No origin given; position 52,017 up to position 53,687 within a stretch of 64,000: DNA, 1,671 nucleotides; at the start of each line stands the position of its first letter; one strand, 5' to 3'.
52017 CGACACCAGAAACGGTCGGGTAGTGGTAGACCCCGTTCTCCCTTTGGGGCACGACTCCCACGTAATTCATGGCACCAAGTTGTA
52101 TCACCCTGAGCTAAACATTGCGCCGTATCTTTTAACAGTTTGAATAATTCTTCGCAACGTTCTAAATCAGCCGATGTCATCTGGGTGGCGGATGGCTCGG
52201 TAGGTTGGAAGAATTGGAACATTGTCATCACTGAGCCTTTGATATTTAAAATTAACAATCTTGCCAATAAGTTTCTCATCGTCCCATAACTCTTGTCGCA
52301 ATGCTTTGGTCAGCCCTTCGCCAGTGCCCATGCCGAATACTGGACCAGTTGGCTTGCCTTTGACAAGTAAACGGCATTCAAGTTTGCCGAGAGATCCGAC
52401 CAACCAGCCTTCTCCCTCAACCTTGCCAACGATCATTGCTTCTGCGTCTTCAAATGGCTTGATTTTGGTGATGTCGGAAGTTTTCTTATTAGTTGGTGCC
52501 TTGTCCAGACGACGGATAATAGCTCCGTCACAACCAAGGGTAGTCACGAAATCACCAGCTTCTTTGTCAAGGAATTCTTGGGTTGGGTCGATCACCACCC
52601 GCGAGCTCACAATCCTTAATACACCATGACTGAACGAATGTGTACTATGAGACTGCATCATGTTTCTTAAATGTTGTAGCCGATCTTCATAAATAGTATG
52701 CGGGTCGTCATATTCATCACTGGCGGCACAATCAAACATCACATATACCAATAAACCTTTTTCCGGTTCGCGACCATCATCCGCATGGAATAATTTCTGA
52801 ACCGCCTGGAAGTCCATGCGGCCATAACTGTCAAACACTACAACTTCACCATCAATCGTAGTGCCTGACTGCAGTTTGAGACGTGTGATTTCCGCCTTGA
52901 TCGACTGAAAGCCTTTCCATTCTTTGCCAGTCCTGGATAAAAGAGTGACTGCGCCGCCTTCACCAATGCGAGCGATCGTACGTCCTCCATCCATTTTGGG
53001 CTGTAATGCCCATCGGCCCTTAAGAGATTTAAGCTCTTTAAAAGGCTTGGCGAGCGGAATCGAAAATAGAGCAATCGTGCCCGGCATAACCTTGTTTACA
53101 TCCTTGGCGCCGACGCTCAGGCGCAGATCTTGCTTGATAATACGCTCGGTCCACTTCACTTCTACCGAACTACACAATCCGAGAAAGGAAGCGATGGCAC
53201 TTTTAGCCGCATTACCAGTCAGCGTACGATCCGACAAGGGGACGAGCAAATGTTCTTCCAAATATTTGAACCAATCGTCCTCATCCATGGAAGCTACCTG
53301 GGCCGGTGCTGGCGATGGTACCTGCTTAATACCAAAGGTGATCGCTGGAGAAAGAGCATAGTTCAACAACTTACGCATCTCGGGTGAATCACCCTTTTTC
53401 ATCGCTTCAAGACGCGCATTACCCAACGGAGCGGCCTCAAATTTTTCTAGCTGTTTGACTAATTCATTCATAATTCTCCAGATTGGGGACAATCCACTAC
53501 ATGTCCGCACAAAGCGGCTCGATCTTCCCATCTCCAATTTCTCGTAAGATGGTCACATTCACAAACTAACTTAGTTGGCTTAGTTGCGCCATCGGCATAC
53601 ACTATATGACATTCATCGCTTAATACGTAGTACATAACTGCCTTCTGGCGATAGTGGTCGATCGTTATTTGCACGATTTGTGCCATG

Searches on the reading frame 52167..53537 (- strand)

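Call 12: search_protein_families(library=pfam, proteins=[window:52167-53537:-], max_evalue=0.001)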
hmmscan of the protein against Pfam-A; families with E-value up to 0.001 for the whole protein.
window:52167-53537:- (456 aa): 2 families
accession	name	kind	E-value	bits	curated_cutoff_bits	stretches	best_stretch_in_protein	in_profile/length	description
PF01068.26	DNA_ligase_A_M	-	3.4e-14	53.4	26.2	1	162-360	3-204/204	ATP dependent DNA ligase domain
PF14743.12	DNA_ligase_OB_2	-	1.1e-08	35.4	28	1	374-450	1-66/66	DNA ligase OB-like domain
